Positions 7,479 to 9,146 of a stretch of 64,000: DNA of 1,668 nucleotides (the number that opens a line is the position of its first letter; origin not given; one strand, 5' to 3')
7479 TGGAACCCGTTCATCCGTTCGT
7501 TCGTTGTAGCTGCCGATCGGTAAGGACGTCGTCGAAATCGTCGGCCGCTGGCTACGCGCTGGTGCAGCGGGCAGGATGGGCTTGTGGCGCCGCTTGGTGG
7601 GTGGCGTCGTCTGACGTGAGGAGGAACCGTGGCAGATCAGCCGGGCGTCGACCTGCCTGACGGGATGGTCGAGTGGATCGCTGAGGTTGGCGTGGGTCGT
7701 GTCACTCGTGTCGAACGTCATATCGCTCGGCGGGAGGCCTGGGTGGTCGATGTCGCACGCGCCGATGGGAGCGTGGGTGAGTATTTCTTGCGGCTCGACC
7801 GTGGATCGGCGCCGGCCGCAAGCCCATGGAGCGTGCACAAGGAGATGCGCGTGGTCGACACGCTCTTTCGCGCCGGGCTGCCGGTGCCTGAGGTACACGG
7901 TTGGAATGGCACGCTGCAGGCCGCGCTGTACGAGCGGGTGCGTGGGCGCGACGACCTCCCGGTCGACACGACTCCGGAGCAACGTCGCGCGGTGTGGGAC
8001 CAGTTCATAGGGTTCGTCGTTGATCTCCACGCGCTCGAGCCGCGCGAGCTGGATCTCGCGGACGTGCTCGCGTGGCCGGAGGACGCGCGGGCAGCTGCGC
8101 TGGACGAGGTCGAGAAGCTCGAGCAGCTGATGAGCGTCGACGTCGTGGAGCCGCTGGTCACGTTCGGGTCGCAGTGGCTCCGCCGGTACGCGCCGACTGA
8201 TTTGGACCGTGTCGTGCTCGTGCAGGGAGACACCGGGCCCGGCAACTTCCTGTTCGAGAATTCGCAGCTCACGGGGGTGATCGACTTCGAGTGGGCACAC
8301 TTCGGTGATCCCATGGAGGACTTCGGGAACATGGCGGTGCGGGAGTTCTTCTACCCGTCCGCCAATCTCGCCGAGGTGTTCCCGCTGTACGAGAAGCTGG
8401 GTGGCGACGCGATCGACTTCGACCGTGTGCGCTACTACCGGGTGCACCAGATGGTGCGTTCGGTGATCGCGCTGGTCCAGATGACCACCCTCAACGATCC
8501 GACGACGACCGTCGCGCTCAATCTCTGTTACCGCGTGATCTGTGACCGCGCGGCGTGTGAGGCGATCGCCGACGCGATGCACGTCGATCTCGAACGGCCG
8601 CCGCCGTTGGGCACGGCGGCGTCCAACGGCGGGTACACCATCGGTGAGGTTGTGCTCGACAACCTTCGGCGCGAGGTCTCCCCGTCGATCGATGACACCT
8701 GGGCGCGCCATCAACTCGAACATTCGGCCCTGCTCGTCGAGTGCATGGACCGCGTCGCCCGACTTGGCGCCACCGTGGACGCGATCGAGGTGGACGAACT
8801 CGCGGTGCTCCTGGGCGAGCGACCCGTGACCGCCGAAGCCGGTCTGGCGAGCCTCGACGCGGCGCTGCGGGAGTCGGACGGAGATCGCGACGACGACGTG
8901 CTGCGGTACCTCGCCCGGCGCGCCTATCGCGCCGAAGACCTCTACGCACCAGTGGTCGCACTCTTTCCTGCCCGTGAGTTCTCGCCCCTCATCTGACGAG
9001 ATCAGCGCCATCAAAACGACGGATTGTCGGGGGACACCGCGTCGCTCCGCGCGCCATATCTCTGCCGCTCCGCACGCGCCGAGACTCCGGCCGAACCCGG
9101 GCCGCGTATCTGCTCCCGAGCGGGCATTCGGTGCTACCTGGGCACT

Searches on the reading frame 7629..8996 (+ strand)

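Call 84: search_protein_families(library=pfam, proteins=[window:7629-8996:+], max_evalue=0.001)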
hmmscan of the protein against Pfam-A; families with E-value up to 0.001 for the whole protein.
window:7629-8996:+ (455 aa): 1 family
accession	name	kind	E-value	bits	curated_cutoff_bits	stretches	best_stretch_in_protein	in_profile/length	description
PF01636.29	APH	-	5.1e-24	85.8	23.2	1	43-266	15-235/239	Phosphotransferase enzyme family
